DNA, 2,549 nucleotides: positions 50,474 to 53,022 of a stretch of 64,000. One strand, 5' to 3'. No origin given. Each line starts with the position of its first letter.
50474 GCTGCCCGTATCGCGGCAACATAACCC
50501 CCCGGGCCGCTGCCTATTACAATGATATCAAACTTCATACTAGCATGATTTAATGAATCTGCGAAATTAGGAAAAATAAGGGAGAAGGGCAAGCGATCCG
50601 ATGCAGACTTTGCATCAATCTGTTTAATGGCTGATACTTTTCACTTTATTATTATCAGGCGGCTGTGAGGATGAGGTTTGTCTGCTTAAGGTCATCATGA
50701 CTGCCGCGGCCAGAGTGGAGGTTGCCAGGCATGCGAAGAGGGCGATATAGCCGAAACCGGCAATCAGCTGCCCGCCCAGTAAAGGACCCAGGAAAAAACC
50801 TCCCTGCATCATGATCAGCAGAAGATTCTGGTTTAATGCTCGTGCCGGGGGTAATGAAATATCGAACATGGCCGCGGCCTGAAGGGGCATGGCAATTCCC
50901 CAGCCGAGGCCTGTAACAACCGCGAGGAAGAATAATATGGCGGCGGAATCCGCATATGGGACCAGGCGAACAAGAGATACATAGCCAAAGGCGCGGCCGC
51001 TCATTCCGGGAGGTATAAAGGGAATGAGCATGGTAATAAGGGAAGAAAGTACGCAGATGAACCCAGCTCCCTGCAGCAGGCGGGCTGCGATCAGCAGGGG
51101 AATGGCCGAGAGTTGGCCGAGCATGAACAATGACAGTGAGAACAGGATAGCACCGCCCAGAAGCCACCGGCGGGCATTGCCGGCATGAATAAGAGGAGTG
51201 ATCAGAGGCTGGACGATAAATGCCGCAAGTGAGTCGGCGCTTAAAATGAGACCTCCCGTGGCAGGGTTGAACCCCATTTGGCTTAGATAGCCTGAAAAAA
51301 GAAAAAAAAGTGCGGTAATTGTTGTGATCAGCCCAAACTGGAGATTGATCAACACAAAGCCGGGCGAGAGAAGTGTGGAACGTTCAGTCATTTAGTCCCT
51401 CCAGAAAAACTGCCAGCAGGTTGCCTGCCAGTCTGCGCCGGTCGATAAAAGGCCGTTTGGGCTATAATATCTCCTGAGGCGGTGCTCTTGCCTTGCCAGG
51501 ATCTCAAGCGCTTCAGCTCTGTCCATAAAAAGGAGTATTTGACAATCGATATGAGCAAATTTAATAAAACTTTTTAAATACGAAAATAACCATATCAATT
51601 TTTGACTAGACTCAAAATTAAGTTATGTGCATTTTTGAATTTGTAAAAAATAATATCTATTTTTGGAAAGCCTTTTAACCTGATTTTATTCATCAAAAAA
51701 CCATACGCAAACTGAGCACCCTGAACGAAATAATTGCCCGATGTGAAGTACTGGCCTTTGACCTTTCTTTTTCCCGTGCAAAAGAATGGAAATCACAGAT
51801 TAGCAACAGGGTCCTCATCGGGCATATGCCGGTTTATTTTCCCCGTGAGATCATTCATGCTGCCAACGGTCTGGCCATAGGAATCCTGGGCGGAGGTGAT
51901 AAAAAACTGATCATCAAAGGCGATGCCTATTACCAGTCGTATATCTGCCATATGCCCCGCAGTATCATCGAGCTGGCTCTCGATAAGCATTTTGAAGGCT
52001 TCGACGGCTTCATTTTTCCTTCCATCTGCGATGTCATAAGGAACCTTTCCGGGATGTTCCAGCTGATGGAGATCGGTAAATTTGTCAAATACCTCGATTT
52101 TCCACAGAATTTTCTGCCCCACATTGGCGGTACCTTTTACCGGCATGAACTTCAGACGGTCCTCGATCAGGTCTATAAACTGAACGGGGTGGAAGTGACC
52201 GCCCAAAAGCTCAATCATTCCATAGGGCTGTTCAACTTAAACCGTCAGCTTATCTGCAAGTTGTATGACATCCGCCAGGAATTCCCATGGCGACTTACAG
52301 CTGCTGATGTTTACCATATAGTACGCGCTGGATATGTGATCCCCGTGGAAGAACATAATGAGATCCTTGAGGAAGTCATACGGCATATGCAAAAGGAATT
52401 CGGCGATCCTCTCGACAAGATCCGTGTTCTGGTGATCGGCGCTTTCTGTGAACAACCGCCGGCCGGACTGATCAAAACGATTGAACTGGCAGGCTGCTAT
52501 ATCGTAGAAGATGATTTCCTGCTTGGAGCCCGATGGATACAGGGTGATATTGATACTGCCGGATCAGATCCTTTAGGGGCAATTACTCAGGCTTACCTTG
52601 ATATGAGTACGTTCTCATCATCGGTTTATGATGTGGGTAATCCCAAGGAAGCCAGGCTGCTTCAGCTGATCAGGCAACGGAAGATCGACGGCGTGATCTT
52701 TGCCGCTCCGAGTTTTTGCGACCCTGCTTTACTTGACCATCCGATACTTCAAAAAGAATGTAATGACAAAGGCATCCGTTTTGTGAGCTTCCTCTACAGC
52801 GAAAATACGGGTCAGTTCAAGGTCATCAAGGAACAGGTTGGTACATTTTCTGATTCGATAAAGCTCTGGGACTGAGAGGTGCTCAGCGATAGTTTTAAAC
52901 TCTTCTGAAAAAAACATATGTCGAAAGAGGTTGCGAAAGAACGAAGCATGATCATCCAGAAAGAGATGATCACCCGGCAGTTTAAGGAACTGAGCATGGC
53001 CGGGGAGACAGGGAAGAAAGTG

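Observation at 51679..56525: Complete four-subunit class I (ATP-dependent) benzoyl-CoA reductase-like enzyme in a Bacteroidota-like chromosome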

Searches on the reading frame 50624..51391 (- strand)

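Call 24: search_protein_families(library=pfam, proteins=[window:50624-51391:-], max_evalue=0.0001)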
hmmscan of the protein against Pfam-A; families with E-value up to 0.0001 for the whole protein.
window:50624-51391:- (255 aa): 1 family
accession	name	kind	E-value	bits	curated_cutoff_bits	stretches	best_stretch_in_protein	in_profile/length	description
PF07690.21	MFS_1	-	9.3e-19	68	33.4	2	18-140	5-128/347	Major Facilitator Superfamily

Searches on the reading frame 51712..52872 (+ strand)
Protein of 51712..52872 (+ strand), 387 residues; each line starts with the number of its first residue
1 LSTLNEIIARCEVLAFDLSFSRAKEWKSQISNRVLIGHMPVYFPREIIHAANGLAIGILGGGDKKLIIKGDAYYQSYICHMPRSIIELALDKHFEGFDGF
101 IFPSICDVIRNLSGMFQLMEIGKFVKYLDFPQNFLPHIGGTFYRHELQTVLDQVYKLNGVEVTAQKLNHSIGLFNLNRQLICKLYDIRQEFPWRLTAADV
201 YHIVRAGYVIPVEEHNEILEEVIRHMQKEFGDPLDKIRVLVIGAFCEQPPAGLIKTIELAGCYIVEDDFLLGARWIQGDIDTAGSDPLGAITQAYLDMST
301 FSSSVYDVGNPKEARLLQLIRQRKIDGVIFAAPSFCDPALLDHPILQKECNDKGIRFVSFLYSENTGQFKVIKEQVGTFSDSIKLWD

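Call 3: search_protein_families(library=ncbifam, proteins=[window:51826-52872:+], max_evalue=0.00001)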
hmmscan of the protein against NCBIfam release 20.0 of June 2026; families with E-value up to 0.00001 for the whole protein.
window:51826-52872:+ (349 aa): 4 families
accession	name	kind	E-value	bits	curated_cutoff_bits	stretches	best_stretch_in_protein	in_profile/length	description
TIGR02263.1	benz_CoA_red_C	equivalog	8.5e-123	410.1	421.15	1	1-345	36-380/380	benzoyl-CoA reductase subunit C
NF052456.1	HyiscapDhHadC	equivalog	3.2e-43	148.1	700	1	1-343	34-370/372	(R)-2-hydroxyisocaproyl-CoA dehydratase subunit beta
NF040772.1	double_cubane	equivalog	2.3e-29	102.6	350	1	3-321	28-348/372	double-cubane-cluster-containing anaerobic reductase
TIGR03190.1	benz_CoA_bzdN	equivalog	7.9e-21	74.3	453.8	1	1-336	33-365/377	benzoyl-CoA reductase, bzd-type, subunit N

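Call 30: search_protein_families(library=ncbifam, proteins=[window:51712-52872:+], max_evalue=1e-10)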
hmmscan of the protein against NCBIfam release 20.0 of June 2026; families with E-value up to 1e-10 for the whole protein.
window:51712-52872:+ (387 aa): 4 families
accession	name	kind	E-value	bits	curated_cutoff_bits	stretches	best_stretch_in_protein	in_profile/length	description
TIGR02263.1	benz_CoA_red_C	equivalog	4.2e-135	450.6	421.15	1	6-383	3-380/380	benzoyl-CoA reductase subunit C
NF052456.1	HyiscapDhHadC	equivalog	6.4e-46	156.9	700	1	23-380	19-369/372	(R)-2-hydroxyisocaproyl-CoA dehydratase subunit beta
NF040772.1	double_cubane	equivalog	2.1e-31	109.3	350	1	27-359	14-348/372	double-cubane-cluster-containing anaerobic reductase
TIGR03190.1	benz_CoA_bzdN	equivalog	1.4e-23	83.4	453.8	1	21-374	16-365/377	benzoyl-CoA reductase, bzd-type, subunit N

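Call 40: search_solved_structures(query=window:51712-52872:+, max_evalue=0.00001, show_alignments=4)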
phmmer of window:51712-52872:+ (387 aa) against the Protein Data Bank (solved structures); distinct sequences matched with E-value up to 0.00001: 5.
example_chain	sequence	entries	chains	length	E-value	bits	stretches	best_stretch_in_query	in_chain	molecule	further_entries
9g87_B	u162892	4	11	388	5.4e-55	190.3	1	4-383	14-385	3-methylbenzoyl-CoA reductase gamma subunit MbdN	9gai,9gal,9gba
3o3m_B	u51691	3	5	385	9.8e-35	123.6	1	22-384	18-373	beta subunit 2-hydroxyacyl-CoA dehydratase | beta-subunit 2-hydroxyacyl-CoA dehydratase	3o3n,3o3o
8s02_B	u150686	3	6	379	1.4e-23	86.9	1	21-372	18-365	BzdN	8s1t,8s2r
7yyl_C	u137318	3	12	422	4.7e-15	58.8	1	36-371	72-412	Dehydratase family protein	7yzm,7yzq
6eno_A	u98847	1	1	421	5.8e-15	58.5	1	36-371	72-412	Dehydratase family protein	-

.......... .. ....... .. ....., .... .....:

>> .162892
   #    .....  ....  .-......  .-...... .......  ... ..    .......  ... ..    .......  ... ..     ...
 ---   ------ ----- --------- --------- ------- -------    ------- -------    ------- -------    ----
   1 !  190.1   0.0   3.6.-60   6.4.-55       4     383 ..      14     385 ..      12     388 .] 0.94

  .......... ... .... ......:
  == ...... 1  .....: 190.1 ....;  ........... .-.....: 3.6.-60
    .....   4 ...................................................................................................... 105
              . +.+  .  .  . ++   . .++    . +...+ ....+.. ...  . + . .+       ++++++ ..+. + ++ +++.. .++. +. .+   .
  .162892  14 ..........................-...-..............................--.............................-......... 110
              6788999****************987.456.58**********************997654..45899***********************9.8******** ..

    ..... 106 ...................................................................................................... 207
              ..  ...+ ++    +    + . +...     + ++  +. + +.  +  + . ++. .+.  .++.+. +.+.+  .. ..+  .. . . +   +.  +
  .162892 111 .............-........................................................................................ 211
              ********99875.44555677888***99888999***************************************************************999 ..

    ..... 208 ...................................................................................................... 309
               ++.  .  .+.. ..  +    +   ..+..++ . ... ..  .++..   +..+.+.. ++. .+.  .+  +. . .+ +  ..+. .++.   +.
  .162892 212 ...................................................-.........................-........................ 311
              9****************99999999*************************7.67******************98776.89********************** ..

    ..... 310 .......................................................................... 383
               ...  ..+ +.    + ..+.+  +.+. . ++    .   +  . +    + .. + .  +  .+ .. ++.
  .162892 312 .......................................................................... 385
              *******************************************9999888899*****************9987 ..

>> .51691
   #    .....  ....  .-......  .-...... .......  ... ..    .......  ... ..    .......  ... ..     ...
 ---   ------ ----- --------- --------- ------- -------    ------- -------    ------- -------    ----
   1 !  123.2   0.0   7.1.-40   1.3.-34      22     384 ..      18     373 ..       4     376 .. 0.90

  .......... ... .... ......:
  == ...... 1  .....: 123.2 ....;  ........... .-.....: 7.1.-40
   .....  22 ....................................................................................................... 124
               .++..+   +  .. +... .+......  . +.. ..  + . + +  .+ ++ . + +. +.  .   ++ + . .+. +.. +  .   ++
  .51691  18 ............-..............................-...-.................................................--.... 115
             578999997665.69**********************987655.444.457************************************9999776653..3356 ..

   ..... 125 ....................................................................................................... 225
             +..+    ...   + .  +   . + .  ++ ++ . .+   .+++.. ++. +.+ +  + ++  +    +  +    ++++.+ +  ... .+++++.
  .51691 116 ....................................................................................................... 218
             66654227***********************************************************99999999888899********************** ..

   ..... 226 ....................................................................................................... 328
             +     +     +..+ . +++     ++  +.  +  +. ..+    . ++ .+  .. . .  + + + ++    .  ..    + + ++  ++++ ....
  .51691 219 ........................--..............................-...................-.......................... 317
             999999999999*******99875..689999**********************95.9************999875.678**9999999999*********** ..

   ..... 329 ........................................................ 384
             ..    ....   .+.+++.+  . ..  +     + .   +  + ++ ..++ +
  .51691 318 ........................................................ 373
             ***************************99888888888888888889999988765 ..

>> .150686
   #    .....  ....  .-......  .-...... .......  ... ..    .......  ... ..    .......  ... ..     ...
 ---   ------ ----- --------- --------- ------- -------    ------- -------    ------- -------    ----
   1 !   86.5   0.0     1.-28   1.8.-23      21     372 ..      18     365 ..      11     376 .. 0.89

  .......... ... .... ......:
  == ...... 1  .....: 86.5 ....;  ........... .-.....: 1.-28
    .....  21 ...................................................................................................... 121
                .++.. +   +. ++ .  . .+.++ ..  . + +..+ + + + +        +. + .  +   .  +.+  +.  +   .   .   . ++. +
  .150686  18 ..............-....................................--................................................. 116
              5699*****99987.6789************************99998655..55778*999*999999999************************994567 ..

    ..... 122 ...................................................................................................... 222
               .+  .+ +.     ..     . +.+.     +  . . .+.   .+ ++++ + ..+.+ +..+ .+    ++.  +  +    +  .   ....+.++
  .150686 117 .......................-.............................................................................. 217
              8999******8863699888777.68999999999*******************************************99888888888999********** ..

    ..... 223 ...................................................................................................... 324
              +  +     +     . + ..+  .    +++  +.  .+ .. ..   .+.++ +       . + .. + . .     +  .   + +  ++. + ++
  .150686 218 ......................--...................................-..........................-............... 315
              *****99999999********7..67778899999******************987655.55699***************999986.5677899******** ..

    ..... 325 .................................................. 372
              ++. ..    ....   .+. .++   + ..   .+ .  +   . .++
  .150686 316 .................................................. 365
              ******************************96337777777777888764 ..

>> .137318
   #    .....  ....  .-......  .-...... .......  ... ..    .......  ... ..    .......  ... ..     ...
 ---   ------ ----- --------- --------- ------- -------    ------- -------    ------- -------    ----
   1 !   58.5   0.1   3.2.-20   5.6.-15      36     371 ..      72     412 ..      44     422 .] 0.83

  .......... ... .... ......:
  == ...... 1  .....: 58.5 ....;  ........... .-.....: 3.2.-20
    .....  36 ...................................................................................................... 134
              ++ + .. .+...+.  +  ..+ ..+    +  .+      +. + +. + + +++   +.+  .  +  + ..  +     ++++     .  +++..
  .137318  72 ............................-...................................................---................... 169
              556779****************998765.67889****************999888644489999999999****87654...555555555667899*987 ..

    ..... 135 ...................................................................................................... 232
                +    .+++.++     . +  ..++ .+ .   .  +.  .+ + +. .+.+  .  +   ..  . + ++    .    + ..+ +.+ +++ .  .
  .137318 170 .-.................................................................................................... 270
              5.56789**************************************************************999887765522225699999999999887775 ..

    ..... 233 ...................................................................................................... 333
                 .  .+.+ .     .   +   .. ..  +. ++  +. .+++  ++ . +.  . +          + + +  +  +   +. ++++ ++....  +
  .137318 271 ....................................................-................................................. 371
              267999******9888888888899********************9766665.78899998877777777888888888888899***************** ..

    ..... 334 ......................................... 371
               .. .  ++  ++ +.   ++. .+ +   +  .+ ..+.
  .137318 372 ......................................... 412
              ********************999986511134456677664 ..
